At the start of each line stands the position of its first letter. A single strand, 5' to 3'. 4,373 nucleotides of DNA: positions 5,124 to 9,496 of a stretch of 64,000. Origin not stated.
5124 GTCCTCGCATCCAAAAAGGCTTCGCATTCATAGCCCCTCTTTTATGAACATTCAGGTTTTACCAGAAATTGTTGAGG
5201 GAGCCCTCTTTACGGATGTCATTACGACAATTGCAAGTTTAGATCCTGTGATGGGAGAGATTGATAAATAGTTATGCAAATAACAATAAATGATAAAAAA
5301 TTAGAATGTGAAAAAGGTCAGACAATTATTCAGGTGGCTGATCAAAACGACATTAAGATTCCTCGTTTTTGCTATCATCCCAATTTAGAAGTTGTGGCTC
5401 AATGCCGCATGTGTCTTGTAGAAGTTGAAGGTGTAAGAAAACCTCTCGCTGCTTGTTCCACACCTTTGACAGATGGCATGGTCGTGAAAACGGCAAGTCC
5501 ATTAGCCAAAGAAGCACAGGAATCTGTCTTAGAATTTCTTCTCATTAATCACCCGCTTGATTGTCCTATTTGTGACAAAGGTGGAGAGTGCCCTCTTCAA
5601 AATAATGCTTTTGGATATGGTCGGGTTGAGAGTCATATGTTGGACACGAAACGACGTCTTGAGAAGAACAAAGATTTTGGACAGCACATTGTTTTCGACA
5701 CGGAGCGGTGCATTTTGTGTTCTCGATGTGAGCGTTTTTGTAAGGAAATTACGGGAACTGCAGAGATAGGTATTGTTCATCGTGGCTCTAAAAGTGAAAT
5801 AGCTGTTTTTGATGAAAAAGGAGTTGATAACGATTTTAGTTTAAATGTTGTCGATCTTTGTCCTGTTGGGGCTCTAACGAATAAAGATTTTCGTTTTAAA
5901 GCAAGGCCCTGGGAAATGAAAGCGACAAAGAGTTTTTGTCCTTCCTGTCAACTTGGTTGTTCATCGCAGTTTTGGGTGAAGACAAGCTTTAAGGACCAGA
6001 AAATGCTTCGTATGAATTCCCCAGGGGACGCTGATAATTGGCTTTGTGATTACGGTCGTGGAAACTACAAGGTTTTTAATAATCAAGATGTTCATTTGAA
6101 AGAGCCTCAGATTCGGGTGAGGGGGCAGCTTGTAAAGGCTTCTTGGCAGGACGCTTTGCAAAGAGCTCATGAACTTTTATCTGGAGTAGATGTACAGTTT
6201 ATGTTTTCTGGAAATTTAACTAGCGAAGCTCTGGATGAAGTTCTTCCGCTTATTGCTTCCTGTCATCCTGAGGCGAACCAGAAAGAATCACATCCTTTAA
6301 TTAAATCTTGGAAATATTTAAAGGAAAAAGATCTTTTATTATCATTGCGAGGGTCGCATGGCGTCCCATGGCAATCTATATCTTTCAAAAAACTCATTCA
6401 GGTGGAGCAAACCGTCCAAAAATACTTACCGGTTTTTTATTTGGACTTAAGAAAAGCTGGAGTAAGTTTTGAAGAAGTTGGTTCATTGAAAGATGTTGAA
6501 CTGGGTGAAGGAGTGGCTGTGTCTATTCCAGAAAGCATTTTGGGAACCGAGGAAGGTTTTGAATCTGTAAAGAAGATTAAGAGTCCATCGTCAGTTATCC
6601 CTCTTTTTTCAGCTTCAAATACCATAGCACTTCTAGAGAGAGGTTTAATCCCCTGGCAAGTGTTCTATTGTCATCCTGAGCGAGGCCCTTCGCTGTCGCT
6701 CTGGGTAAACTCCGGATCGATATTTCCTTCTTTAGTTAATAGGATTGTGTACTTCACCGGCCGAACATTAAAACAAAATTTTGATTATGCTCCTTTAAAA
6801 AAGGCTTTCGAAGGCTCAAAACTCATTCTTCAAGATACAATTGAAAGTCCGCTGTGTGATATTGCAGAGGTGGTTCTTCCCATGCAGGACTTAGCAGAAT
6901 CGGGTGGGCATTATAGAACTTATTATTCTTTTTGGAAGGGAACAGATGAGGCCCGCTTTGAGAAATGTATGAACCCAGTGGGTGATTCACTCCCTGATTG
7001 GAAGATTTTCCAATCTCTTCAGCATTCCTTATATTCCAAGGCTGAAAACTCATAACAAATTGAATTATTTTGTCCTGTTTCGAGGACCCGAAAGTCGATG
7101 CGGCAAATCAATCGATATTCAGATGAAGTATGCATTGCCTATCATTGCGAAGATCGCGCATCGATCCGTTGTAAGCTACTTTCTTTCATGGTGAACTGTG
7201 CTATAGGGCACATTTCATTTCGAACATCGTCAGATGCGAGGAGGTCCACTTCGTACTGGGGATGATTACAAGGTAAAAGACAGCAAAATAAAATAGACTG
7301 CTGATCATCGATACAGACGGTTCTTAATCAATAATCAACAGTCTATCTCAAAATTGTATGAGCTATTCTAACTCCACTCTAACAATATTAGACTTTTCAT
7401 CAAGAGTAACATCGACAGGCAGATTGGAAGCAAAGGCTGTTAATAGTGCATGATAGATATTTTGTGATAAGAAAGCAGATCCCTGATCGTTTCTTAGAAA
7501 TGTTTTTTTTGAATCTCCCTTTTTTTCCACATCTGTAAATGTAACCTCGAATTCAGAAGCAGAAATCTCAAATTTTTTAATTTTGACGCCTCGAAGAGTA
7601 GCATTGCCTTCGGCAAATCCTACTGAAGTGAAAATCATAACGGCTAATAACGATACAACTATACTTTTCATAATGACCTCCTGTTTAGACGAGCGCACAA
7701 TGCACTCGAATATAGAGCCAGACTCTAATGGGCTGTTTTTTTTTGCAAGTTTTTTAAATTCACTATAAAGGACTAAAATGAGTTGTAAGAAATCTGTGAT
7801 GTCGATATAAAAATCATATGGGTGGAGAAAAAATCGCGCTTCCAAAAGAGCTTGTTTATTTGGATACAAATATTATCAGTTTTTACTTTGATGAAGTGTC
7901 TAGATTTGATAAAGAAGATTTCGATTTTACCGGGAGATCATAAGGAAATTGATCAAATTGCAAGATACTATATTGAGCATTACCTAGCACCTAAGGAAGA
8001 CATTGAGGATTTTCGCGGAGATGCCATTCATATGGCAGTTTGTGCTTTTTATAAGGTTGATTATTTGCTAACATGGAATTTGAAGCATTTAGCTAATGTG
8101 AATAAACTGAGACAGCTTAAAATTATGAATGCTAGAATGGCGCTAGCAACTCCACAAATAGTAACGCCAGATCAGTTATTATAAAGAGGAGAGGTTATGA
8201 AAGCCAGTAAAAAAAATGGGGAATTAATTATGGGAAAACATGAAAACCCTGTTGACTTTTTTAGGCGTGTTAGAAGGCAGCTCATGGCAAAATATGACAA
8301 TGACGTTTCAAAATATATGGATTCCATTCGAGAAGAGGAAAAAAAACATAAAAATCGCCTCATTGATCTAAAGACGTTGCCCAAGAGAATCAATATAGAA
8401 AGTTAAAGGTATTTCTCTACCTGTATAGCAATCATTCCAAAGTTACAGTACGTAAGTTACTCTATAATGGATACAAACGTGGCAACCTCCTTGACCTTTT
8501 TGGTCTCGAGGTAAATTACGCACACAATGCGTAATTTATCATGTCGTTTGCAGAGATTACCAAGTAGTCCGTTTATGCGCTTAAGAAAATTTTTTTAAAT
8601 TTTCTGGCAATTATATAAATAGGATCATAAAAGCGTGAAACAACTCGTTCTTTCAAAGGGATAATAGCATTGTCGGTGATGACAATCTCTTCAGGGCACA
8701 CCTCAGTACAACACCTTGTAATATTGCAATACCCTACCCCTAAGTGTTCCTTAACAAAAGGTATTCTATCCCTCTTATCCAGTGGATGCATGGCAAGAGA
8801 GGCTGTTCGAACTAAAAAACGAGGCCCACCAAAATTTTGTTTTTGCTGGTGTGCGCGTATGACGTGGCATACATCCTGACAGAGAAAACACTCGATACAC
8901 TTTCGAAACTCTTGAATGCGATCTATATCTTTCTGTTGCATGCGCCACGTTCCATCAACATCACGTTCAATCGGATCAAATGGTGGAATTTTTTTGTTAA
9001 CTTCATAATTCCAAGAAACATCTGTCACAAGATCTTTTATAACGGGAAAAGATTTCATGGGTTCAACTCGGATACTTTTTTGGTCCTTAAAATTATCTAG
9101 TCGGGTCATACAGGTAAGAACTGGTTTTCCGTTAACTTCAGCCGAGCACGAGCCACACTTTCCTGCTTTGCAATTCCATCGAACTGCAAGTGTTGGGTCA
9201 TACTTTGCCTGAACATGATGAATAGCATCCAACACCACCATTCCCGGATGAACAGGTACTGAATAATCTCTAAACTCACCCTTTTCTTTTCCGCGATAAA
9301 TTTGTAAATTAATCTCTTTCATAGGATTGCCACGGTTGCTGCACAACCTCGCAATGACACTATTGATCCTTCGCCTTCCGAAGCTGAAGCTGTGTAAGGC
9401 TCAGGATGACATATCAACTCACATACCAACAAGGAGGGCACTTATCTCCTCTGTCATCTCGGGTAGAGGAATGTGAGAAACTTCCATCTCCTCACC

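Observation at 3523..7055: Orphan complex-I-like module: NuoB-NuoD fusion lacking NuoC, directly followed by a NuoG-like Fe-S protein, with no nuoA/C/E/F/H nearby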

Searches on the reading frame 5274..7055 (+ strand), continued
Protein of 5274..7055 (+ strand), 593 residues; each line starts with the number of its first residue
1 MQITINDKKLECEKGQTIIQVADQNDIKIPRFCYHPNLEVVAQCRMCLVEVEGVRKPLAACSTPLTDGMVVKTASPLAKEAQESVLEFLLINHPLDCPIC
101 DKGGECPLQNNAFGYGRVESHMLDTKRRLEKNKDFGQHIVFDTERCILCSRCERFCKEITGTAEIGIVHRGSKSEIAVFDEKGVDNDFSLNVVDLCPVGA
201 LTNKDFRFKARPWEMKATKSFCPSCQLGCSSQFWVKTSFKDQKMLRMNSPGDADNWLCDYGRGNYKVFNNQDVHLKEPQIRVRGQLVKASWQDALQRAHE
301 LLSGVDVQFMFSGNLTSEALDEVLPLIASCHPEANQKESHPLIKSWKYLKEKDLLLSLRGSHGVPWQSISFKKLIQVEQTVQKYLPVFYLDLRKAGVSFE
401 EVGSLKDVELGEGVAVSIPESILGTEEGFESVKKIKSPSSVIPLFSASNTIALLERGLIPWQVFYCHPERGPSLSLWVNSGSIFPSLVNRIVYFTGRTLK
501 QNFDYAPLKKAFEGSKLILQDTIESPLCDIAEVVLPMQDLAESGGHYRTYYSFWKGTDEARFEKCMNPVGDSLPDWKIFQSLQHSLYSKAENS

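Call 94: find_encoding_contigs(protein=P0125, flank=10000, max_places=3)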
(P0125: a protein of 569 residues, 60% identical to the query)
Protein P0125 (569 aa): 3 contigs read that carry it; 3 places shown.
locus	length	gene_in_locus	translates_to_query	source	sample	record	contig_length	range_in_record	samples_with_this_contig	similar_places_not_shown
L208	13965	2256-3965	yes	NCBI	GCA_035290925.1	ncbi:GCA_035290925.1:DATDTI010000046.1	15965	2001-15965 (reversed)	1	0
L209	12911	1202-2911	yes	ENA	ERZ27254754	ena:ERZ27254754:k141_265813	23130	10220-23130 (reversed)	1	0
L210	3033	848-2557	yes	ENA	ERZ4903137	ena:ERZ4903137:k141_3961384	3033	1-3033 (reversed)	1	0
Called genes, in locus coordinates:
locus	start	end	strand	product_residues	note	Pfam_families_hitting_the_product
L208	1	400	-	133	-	PF03793:PASTA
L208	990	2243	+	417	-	PF00346:Complex1_49kDa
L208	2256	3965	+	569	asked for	PF00111:Fer2 (weak), PF13510:Fer2_4, PF10588:NADH-G_4Fe-4S_3, PF22117:Fer4_Nqo3, PF00384:Molybdopterin (weak)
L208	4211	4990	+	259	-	-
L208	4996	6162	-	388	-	PF13173:AAA_14, PF13635:DUF4143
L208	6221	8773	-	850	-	PF19527:DUF6055 (weak)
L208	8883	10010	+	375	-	PF13173:AAA_14, PF13401:AAA_22 (faint), PF13635:DUF4143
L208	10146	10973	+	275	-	-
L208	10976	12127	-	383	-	PF13173:AAA_14, PF13635:DUF4143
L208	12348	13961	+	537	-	-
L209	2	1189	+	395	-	?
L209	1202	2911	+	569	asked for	PF00111:Fer2 (weak), PF13510:Fer2_4, PF10588:NADH-G_4Fe-4S_3, PF22117:Fer4_Nqo3, PF00384:Molybdopterin (weak)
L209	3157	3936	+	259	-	-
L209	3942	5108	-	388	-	PF13173:AAA_14, PF13635:DUF4143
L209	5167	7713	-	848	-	PF19527:DUF6055 (weak)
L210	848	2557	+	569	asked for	PF00111:Fer2 (weak), PF13510:Fer2_4, PF10588:NADH-G_4Fe-4S_3, PF22117:Fer4_Nqo3, PF00384:Molybdopterin (weak)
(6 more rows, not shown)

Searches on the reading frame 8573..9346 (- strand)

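Call 6: search_protein_families(library=pfam, proteins=[window:8573-9346:-], max_evalue=0.01)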
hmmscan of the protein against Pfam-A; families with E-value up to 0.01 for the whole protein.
window:8573-9346:- (257 aa): 5 families
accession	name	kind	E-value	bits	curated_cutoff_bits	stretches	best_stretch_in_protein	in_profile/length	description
PF13085.11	Fer2_3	-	1.1e-27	96.6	27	1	14-111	2-103/107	2Fe-2S iron-sulfur cluster binding domain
PF13183.11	Fer4_8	-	8.1e-07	29.9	27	1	147-221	2-68/68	4Fe-4S dicluster domain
PF12838.12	Fer4_7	-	0.0011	19.8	27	1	149-220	1-51/52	4Fe-4S dicluster domain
PF00111.32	Fer2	-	0.0017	18.7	21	1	52-81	28-74/77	2Fe-2S iron-sulfur cluster binding domain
PF13187.11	Fer4_9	-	0.0056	17.1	27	0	136-161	28-48/52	4Fe-4S dicluster domain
